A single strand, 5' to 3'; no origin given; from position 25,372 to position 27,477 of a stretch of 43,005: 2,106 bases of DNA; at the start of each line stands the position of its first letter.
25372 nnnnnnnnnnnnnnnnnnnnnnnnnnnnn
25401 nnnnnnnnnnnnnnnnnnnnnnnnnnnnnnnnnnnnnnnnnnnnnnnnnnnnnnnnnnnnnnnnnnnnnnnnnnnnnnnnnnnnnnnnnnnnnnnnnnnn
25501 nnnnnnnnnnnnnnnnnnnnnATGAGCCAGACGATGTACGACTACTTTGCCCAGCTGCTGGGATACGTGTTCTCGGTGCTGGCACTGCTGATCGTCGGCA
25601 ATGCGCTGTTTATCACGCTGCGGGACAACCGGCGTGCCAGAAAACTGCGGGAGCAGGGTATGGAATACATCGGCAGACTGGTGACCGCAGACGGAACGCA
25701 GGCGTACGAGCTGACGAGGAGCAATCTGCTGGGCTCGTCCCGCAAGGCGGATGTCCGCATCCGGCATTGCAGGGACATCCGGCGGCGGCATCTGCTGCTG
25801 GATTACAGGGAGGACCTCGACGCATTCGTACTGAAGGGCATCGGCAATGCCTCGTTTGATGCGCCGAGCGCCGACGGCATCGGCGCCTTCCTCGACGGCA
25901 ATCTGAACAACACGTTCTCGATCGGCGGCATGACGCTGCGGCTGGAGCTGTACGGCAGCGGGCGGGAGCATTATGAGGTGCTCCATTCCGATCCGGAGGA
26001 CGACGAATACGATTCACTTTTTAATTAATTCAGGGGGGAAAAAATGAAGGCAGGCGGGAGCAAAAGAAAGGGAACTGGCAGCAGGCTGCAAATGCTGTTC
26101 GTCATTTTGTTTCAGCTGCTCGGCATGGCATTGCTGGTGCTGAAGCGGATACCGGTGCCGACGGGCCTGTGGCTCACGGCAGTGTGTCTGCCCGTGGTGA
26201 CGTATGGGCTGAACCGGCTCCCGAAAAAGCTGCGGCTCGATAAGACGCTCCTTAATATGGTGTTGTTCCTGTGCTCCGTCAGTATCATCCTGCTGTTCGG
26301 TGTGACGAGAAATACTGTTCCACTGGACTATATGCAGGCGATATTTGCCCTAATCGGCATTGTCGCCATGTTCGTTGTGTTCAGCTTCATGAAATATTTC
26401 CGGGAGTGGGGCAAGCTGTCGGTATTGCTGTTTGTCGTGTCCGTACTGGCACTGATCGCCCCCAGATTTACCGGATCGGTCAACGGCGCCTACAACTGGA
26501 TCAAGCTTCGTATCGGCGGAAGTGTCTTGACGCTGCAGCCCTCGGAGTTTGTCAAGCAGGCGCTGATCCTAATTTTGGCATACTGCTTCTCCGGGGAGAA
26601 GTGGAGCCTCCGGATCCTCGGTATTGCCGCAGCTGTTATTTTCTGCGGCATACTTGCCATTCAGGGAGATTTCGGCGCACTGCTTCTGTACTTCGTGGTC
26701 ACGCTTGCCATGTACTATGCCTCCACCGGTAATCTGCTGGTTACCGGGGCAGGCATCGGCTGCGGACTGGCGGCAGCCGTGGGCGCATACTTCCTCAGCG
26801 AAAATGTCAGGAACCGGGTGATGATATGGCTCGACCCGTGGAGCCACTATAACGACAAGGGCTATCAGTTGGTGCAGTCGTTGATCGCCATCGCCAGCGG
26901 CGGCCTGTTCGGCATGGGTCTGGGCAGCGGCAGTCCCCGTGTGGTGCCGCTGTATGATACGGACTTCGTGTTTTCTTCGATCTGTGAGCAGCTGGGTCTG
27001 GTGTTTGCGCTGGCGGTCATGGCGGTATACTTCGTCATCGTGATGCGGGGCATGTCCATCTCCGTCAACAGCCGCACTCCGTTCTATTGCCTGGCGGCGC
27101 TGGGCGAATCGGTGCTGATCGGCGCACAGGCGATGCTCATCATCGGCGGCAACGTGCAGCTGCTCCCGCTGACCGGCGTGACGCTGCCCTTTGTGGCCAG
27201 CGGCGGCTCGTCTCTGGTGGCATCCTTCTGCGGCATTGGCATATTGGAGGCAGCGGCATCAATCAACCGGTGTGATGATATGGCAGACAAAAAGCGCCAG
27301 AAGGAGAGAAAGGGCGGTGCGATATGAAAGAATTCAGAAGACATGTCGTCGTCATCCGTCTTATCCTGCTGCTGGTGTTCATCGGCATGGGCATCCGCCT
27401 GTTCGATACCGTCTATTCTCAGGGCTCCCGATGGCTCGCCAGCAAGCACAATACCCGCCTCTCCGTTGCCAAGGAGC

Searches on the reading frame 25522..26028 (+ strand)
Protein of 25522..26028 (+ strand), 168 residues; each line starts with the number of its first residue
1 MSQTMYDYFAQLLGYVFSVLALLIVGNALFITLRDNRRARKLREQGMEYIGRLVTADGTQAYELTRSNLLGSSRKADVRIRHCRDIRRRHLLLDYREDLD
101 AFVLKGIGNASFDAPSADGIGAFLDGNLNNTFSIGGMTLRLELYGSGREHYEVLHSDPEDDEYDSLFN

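Call 3: search_protein_families(library=pfam, proteins=[window:25522-26028:+], max_evalue=0.01)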
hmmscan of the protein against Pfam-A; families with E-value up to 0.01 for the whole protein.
window:25522-26028:+ (168 aa): 0 families

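Call 11: search_protein_families(library=ncbifam, proteins=[window:25522-26028:+], max_evalue=0.01)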
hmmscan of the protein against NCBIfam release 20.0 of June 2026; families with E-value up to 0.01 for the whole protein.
window:25522-26028:+ (168 aa): 0 families

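Call 24: find_homologous_proteins(query=window:25522-26028:+, max_evalue=0.001)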
Query window:25522-26028:+ (168 aa): 4 proteins with E <= 0.001 among 65 candidates.
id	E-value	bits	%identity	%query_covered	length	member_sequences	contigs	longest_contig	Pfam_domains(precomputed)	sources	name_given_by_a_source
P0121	4.8e-105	366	100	100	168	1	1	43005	-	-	-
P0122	7.5e-95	333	91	100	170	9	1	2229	-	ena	-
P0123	4.8e-61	223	67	100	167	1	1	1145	-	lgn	-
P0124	7.6e-14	70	35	99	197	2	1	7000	PF16697.11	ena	-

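Call 25: search_protein_families(library=pfam, proteins=[window:25522-26028:+], max_evalue=10)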
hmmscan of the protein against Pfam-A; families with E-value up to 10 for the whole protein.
window:25522-26028:+ (168 aa): 1 family
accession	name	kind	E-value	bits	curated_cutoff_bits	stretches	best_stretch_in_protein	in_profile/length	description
PF00498.31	FHA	-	0.03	15.2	20.7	1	70-105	3-36/67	FHA domain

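Call 44: predict_structure(alignment_id=A2)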
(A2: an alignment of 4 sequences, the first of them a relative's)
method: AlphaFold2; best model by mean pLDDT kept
length: 168 residues; sequences in the alignment: 4
mean_pLDDT: 48.2   pTM: 0.29
mean pLDDT of the five models: 48.2, 42.4, 36.2, 35.3, 31.9
residues with pLDDT >= 90: 0; 70-90: 29; 50-70: 35; < 50: 104
segments of 3 or more residues with pLDDT < 50: 42-48, 65-137, 145-168
pLDDT, mean of each block of 10 residues (from residue 1): 82 88 79 60 48 59 45 28 31 45 42 32 33 48 38 27 30
secondary structure, 60 per line:
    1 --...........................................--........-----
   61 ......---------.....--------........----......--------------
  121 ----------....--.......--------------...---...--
elements in order: H3-45 E48-55 E61-66 E76-80 E89-96 E101-106 E131-134 E137-143

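Call 69: find_encoding_contigs(protein=P0122, flank=3000, max_places=3)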
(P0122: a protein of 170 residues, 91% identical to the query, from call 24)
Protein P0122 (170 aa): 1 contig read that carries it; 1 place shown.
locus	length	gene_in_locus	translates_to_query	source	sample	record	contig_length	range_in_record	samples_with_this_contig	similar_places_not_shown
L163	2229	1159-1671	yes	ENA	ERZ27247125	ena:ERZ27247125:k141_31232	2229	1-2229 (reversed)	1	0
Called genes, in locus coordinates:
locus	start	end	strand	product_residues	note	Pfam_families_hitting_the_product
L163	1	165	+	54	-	?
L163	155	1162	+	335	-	PF02463:SMC_N (faint), PF00005:ABC_tran, PF13304:AAA_21 (weak)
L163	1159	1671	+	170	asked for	-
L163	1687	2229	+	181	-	?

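Call 70: find_encoding_contigs(protein=P0123, flank=3000, max_places=3)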
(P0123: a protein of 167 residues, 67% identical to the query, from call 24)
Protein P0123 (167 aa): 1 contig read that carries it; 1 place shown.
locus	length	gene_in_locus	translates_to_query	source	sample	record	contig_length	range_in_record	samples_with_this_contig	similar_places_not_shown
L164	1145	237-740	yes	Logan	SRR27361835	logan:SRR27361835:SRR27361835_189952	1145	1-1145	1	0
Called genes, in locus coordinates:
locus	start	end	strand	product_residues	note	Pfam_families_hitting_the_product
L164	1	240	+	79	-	?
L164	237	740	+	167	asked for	-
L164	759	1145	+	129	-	?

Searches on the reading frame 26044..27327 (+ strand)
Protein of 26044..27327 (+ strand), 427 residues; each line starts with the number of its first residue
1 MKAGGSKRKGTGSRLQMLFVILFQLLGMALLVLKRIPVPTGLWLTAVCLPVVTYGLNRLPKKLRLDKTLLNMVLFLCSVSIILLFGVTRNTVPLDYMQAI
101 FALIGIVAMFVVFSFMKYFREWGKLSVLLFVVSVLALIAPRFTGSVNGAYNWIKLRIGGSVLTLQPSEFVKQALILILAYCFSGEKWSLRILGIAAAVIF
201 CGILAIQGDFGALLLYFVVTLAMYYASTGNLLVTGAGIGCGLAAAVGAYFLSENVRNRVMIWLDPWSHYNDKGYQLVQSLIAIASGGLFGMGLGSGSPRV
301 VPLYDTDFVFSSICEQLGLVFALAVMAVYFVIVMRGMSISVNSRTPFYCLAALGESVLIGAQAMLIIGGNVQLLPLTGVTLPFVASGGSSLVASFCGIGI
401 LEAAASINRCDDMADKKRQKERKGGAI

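Call 3: search_protein_families(library=pfam, proteins=[window:26044-27327:+], max_evalue=0.01)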
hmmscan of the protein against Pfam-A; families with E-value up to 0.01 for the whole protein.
window:26044-27327:+ (427 aa): 1 family
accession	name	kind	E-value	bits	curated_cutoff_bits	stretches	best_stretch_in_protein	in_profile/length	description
PF01098.24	FTSW_RODA_SPOVE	-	8.6e-67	226.1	26.4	1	73-405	16-351/356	Cell cycle protein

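Call 11: search_protein_families(library=ncbifam, proteins=[window:26044-27327:+], max_evalue=0.01)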
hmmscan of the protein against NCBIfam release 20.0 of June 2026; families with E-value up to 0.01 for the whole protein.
window:26044-27327:+ (427 aa): 6 families
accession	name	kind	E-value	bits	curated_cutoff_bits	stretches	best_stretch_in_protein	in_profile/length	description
TIGR02614.1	ftsW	equivalog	1.1e-67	228.7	337.5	1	75-403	18-352/357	putative lipid II flippase FtsW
TIGR02210.1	rodA_shape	equivalog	2.7e-58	197.8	336.7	1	66-404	1-352/357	rod shape-determining protein RodA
TIGR02615.1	spoVE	exception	8.9e-52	176.7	448.8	1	97-401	40-349/354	stage V sporulation protein E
NF008060.0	PRK10794.1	equivalog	8.4e-34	117.1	590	1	61-402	12-357/370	peptidoglycan glycosyltransferase MrdB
NF008042.0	PRK10774.1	equivalog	3.2e-32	112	493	1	98-398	76-382/405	cell division protein FtsW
NF037961.1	RodA_shape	subfamily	1.4e-23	83.9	150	2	251-393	244-396/415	rod shape-determining protein RodA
